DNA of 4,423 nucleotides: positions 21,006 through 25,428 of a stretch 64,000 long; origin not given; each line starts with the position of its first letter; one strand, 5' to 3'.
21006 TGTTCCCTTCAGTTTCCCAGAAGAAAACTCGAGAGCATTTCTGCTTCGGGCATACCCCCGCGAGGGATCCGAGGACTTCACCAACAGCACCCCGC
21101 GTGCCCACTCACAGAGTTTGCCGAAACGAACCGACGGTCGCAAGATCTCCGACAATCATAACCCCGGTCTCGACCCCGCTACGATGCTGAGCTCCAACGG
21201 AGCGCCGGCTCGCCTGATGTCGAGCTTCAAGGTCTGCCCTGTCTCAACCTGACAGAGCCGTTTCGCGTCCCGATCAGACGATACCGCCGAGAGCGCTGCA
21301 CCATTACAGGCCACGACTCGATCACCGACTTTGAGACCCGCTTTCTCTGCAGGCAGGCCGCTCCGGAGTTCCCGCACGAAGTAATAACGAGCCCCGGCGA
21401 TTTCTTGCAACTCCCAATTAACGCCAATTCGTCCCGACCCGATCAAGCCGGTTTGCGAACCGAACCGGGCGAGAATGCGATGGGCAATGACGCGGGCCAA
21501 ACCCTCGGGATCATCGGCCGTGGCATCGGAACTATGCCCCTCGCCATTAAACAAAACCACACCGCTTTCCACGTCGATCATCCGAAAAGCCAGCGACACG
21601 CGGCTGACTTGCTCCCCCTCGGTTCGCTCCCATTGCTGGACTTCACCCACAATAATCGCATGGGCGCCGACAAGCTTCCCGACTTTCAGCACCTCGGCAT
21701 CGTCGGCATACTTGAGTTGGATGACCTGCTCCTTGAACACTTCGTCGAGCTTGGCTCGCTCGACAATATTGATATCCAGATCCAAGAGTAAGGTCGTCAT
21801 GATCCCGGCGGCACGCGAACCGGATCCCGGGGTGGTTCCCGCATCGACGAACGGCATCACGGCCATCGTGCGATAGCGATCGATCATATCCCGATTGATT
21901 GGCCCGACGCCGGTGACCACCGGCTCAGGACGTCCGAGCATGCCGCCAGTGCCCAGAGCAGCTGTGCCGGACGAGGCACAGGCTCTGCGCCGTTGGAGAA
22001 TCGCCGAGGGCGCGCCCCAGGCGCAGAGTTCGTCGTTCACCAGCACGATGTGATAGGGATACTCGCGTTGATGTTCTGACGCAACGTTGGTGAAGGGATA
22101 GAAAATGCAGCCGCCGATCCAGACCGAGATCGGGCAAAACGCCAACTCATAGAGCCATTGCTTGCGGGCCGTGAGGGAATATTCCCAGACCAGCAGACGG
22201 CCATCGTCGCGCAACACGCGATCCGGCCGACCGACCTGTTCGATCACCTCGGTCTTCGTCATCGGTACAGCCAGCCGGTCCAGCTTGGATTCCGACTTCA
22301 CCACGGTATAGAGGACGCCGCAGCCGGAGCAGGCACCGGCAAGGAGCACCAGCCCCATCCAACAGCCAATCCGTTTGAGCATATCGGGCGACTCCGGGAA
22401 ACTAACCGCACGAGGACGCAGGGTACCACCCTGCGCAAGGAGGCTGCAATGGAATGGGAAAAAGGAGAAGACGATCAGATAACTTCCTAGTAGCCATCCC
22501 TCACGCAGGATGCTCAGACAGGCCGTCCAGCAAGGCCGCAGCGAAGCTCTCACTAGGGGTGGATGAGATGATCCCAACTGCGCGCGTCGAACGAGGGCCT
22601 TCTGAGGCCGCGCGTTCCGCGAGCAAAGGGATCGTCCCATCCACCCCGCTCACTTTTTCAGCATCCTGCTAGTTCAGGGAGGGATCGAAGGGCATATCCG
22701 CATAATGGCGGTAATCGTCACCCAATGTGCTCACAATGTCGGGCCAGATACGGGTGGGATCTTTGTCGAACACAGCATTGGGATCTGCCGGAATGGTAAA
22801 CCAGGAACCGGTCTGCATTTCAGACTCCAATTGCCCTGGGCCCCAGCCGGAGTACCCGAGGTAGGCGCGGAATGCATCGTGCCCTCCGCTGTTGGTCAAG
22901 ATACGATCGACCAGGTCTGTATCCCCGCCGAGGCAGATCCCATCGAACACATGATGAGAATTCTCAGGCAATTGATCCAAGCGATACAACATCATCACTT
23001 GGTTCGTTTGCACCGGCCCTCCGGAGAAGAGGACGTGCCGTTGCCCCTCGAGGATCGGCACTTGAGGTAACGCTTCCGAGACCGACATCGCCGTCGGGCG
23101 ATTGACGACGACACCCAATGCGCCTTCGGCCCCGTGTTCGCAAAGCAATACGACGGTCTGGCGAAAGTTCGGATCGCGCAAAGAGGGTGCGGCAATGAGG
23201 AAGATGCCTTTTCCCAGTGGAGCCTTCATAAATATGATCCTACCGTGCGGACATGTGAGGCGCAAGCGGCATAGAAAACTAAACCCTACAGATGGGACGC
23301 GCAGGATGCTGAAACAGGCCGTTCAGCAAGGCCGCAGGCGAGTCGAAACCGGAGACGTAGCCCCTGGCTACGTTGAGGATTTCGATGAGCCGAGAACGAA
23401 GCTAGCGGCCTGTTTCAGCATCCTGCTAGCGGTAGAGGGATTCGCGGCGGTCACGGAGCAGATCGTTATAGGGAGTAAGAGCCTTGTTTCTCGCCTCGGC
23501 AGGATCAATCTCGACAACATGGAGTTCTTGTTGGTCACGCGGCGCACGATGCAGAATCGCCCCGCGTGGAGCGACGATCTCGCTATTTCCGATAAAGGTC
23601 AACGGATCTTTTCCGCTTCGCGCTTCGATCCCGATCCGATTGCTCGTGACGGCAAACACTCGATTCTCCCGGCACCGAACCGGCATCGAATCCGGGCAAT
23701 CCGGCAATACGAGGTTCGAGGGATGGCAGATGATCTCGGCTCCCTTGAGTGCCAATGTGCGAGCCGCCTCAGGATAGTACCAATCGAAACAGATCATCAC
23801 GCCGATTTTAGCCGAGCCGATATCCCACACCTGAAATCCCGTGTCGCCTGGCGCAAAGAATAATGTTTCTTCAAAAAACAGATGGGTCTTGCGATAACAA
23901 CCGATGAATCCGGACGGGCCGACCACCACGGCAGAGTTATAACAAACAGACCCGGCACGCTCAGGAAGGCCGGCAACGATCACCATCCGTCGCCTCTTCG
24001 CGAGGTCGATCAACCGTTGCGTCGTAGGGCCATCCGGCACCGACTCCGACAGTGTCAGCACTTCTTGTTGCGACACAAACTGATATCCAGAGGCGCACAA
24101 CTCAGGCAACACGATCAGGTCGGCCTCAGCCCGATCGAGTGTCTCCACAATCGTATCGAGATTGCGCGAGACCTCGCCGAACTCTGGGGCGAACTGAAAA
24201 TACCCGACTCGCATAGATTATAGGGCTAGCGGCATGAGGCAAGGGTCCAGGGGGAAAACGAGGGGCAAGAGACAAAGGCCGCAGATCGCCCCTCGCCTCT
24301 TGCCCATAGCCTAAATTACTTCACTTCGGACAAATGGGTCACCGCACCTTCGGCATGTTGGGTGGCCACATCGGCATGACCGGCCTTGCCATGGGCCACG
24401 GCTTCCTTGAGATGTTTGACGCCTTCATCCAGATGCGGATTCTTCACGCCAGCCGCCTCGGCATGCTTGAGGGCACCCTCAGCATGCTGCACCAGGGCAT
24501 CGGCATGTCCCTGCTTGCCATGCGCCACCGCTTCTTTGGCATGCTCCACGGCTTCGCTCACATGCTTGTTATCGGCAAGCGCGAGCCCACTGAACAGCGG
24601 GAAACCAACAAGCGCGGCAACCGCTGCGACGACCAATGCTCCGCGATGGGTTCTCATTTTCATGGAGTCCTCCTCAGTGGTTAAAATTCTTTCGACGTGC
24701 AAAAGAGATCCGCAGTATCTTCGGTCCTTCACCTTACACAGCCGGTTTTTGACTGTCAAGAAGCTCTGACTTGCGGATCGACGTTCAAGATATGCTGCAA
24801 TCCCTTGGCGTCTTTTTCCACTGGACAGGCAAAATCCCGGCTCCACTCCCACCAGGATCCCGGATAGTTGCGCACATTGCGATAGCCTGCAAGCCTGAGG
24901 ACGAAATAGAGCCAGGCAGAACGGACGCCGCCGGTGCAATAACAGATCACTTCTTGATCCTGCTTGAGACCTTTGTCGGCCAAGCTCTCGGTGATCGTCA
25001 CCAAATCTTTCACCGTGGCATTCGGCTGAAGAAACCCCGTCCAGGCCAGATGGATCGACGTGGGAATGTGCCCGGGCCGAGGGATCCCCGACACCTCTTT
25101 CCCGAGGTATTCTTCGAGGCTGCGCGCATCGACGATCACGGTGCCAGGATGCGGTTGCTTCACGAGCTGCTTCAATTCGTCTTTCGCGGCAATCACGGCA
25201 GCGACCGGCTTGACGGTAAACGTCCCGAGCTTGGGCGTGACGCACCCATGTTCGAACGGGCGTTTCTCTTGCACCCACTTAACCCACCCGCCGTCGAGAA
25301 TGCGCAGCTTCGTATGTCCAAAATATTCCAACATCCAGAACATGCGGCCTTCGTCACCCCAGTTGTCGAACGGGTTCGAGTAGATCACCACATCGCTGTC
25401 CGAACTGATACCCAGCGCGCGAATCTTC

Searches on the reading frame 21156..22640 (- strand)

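Call 26: search_protein_families(library=pfam, proteins=[window:21156-22640:-], max_evalue=0.001)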
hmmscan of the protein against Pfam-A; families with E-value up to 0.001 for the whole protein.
window:21156-22640:- (494 aa): 5 families
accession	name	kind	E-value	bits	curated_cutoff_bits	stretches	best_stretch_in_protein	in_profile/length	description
PF17820.7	PDZ_6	-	1.3e-07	31.6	27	1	422-477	2-54/54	PDZ domain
PF13180.12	PDZ_2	-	1e-06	29.3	27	1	404-486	2-78/80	PDZ domain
PF00595.29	PDZ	-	1.6e-06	28.8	23.2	1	402-475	9-80/81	PDZ domain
PF03783.19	CsgG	-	1e-05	25.4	20.8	1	290-386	54-166/210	Curli production assembly/transport component CsgG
PF13036.11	LpoB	-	0.00012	22.5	22.3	1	290-368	64-145/147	Peptidoglycan-synthase activator LpoB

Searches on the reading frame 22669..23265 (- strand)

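Call 46: search_protein_families(library=pfam, proteins=[window:22669-23265:-], max_evalue=0.001)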
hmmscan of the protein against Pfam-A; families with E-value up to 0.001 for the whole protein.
window:22669-23265:- (198 aa): 1 family
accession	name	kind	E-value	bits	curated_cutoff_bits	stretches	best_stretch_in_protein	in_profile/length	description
PF02622.21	DUF179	-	1.5e-45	155.4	27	1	27-182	1-157/157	AlgH-like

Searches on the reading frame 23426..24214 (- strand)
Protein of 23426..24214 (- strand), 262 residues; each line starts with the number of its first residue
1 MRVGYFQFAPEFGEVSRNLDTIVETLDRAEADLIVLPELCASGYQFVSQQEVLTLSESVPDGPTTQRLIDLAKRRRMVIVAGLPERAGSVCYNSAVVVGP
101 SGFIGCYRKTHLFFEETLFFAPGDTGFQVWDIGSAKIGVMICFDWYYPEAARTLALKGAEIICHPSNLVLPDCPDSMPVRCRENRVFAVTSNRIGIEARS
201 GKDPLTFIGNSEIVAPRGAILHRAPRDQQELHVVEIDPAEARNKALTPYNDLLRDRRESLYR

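Call 46: search_protein_families(library=pfam, proteins=[window:23426-24214:-], max_evalue=0.001)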
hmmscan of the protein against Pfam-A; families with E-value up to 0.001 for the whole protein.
window:23426-24214:- (262 aa): 1 family
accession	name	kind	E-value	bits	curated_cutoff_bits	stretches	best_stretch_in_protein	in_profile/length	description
PF00795.27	CN_hydrolase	-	2.6e-46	158.5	23.2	1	3-242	2-252/256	Carbon-nitrogen hydrolase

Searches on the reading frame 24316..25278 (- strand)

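Call 26: search_protein_families(library=pfam, proteins=[window:24316-25278:-], max_evalue=0.001)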
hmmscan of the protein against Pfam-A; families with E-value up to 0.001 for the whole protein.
window:24316-25278:- (320 aa): 1 family
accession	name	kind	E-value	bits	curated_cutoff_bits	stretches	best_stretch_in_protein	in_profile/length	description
PF16785.10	SMBP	-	7.6e-29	100.6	29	1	219-318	7-110/111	Small metal-binding protein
